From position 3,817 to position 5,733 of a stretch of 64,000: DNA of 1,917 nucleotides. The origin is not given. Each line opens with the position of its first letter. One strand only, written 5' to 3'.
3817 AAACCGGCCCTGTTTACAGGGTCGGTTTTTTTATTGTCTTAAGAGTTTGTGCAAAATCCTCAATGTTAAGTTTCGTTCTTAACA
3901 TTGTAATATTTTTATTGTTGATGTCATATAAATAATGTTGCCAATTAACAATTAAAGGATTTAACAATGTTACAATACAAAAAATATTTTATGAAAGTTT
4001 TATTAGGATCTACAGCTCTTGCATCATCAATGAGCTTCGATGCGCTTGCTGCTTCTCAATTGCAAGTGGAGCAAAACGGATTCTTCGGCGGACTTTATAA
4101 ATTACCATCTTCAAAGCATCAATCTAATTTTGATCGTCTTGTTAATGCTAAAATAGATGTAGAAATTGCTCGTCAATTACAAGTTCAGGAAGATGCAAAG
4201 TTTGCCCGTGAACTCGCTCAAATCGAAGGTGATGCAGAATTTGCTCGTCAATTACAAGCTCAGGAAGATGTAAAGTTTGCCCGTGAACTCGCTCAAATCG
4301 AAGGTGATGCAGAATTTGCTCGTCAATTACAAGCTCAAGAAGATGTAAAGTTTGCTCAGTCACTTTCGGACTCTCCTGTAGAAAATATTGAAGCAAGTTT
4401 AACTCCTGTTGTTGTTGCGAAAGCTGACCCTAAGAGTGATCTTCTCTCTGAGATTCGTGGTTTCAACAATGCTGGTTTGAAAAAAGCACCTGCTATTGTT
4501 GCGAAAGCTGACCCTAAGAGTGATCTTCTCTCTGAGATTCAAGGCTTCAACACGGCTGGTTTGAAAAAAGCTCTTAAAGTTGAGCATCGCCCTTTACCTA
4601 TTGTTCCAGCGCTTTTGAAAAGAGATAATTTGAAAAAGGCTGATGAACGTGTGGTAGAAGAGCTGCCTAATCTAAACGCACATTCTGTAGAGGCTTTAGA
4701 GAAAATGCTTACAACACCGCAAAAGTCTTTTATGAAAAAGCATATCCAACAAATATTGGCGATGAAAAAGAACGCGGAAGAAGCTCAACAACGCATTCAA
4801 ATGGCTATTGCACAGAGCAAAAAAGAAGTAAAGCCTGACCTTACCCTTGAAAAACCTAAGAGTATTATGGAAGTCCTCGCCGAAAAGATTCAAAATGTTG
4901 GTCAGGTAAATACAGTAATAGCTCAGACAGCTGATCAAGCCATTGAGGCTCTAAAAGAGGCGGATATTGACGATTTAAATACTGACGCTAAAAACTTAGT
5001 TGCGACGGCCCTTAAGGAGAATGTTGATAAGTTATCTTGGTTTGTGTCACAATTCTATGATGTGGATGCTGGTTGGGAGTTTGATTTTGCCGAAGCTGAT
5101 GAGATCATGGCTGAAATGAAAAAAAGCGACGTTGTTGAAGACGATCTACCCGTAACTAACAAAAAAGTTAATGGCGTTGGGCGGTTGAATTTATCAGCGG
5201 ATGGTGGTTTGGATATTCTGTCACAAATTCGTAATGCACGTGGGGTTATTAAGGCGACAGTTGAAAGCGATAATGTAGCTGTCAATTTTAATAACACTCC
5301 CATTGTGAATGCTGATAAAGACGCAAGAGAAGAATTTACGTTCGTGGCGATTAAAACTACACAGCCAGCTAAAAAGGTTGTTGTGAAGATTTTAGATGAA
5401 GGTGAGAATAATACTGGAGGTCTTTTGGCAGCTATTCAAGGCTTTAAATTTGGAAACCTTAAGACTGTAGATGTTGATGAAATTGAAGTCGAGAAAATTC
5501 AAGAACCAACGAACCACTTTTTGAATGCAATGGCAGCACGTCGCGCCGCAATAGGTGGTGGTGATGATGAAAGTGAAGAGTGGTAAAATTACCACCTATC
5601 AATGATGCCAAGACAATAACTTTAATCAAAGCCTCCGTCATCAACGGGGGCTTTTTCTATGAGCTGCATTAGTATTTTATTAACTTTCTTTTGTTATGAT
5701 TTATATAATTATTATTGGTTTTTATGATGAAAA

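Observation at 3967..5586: Signal-peptide-bearing protein with a complete WH2-Central-Acidic (WCA) module: candidate bacterial Arp2/3 activator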

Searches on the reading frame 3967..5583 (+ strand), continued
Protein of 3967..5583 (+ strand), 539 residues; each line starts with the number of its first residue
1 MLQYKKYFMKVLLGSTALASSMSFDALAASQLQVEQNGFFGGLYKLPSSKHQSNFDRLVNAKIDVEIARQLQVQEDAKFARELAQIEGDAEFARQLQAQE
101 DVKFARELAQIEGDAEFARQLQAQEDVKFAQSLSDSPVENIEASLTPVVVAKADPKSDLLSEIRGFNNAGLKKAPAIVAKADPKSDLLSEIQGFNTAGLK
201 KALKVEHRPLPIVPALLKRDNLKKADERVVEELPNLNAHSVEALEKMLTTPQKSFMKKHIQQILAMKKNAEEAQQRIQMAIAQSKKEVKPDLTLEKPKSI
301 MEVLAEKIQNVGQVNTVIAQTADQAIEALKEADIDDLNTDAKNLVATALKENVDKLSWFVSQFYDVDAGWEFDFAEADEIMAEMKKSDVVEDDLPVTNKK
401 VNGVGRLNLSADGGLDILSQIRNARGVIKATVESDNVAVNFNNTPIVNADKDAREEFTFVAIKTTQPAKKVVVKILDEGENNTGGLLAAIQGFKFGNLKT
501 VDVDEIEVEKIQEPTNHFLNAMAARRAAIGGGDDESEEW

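Call 53: predict_structure(alignment_id=A1)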
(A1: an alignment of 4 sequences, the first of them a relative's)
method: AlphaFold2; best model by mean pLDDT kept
length: 539 residues; sequences in the alignment: 4
mean_pLDDT: 41.8   pTM: 0.18
mean pLDDT of the five models: 41.8, 40.3, 38.3, 37.2, 35.4
residues with pLDDT >= 90: 0; 70-90: 30; 50-70: 104; < 50: 405
segments of 3 or more residues with pLDDT < 50: 1-69, 131-233, 283-326, 328-330, 353-356, 362-377, 383-520, 522-539
pLDDT, mean of each block of 10 residues (from residue 1): 33 33 32 28 28 33 44 53 58 63 57 53 53 39 28 35 36 29 38 36 31 36 33 60 74 70 79 67 43 33 35 33 48 53 57 51 47 49 44 27 27 34 32 30 29 29 29 39 41 34 31 40 46 38
secondary structure, 60 per line:
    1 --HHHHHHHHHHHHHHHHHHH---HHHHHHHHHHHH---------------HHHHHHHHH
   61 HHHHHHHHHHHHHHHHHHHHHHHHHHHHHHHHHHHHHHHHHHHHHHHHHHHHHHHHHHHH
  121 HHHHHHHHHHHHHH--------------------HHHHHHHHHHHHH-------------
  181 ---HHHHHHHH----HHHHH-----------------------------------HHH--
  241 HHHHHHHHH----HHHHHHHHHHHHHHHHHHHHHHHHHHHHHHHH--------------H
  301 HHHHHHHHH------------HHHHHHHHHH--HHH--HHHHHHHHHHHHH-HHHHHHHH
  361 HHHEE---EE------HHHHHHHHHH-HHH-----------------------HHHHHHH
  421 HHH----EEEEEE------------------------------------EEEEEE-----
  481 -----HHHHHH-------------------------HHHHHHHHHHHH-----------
elements in order: H3-21 H25-36 H52-134 H155-167 H184-191 H196-200 H241-249 H254-285 H300-309 H322-331 H339-351 H353-363 H377-386 H414-423 E428-433 E470-475 H486-491 H517-528

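Call 65: search_protein_families(library=pfam, proteins=[L082:12529-14157:+], max_evalue=0.001)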
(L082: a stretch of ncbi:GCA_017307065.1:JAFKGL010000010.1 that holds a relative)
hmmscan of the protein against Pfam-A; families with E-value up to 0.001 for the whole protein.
L082:12529-14157:+ (543 aa): 0 families

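Call 66: search_dna_similar(query=window:3967-5583:+, collection=plasmids, mode=protein, max_evalue=0.01, max_rows=10)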
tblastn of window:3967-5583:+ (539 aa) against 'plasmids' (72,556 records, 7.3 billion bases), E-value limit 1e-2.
No match.

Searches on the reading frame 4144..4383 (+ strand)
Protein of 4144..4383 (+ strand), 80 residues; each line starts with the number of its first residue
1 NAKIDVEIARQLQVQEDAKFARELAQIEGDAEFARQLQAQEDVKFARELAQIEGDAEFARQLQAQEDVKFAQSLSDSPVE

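Call 39: search_protein_families(library=pfam, proteins=[window:4153-4383:+], max_evalue=10)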
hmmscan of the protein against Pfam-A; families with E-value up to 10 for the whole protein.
seq(77 aa): 12 families
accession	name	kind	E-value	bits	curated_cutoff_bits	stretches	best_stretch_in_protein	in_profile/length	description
PF15750.11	UBZ_FAAP20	-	6e-05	23.2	25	2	40-59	9-28/35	Ubiquitin-binding zinc-finger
PF15295.11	CCDC50_N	-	0.0018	19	27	1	2-67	52-123/127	Coiled-coil domain-containing protein 50 N-terminus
PF01367.25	5_3_exonuc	-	0.023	15.6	40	1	35-61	62-88/97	5'-3' exonuclease, C-terminal SAM fold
PF02036.22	SCP2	-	0.052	14.3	21.3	1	13-36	75-98/101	SCP-2 sterol transfer family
PF10851.13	DUF2652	-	0.14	12.6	22.1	1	15-63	12-59/118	Protein of unknown function (DUF2652)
PF10003.15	DUF2244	-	0.26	11.5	27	0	3-23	116-136/138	Integral membrane protein (DUF2244)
PF11916.13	Vac14_Fig4_bd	-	0.34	10.9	25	0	29-48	27-46/179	Vacuolar protein 14 C-terminal Fig4p binding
PF07862.16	Nif11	-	0.42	11.4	23.8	2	21-47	10-36/48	Nif11 domain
PF11625.14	DUF3253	-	0.44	11.2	22.1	0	29-66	25-59/81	Protein of unknown function (DUF3253)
PF03037.21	KMP11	-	1.1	10.6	28.3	0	52-70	16-34/90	Kinetoplastid membrane protein 11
PF11351.13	GTA_holin_3TM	-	3.9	8.4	24.8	0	12-55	21-55/123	Holin of 3TMs, for gene-transfer release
PF07492.16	Trehalase_Ca-bi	-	8.7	6.7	25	0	32-39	2-9/30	Neutral trehalase Ca2+ binding domain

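Call 69: search_solved_structures(query=window:4144-4383:+, max_evalue=10, show_alignments=5)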
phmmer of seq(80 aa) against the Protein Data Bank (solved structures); distinct sequences matched with E-value up to 10: 2.
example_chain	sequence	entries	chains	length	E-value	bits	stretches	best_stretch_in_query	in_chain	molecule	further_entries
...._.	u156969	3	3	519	0.18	15.7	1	6-70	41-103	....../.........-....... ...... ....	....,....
5cwi_A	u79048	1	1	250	0.94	13.5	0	13-61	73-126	Designed helical repeat protein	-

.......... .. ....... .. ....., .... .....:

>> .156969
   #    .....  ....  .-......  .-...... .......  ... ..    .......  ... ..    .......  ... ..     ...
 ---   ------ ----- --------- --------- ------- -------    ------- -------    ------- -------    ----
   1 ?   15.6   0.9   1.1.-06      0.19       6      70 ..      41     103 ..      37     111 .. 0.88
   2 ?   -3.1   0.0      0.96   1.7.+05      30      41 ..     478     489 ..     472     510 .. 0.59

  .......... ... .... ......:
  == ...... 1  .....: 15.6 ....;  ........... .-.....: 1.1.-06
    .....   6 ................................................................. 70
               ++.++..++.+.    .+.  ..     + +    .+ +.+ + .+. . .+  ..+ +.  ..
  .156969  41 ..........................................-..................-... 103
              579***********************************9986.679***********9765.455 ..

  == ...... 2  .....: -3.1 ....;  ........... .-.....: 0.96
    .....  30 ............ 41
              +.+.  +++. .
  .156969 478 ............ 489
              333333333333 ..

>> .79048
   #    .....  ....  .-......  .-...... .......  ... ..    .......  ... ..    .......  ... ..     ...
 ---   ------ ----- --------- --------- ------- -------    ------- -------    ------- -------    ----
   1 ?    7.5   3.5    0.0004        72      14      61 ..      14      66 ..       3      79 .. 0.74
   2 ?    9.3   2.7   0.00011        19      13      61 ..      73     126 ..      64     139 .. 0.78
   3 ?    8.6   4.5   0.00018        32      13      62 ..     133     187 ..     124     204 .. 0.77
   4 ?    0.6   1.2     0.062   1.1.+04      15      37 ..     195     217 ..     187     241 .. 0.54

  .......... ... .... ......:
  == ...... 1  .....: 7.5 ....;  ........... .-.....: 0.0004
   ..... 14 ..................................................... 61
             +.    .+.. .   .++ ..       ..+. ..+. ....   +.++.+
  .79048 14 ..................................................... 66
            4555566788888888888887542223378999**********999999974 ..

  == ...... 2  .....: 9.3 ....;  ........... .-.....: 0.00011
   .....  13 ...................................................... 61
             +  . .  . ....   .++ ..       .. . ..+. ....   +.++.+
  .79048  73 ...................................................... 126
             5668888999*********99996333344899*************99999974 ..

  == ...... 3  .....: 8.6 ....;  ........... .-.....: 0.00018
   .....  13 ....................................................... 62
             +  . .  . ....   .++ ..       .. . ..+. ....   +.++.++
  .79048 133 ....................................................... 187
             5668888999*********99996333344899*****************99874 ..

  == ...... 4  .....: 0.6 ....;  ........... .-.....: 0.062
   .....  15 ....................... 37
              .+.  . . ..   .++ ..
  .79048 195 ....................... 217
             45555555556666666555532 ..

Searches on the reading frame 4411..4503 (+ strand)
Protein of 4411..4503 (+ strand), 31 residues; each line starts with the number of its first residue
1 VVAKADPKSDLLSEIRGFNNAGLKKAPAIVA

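Call 39: search_protein_families(library=pfam, proteins=[window:4411-4503:+], max_evalue=10)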
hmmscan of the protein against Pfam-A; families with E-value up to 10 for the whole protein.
seq(31 aa): 2 families
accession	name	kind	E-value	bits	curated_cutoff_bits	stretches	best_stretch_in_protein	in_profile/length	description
PF02205.27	WH2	-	0.0013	18.8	23.1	1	6-27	3-22/28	WH2 motif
PF01290.25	Thymosin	-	0.059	13.6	24.8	1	11-26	5-19/39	Thymosin beta-4 family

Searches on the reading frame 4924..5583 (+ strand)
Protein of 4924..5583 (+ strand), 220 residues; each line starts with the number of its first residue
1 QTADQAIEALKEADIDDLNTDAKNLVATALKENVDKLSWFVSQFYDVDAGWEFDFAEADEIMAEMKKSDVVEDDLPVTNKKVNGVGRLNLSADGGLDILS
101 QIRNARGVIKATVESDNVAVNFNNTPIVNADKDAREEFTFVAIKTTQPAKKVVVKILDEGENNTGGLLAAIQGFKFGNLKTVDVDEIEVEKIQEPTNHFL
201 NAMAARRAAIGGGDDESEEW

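Call 56: find_related_loci(query=A3, collection=metagenome_contigs, flank=6000)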
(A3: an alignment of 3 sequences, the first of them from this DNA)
Query A3 (220 aa) in metagenome_contigs; peptide patterns used: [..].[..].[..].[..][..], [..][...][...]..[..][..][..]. (x = any residue, [..] = any of these).
381 stretches matched a pattern; 3 encode a relative of the query (tblastn E <= 1e-3); 3 distinct loci.
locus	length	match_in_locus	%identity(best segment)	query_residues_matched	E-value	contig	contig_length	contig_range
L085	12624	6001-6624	48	1-210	1e-49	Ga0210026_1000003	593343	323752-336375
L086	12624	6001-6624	46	1-210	4e-48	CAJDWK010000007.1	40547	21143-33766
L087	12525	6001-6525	30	32-210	7e-13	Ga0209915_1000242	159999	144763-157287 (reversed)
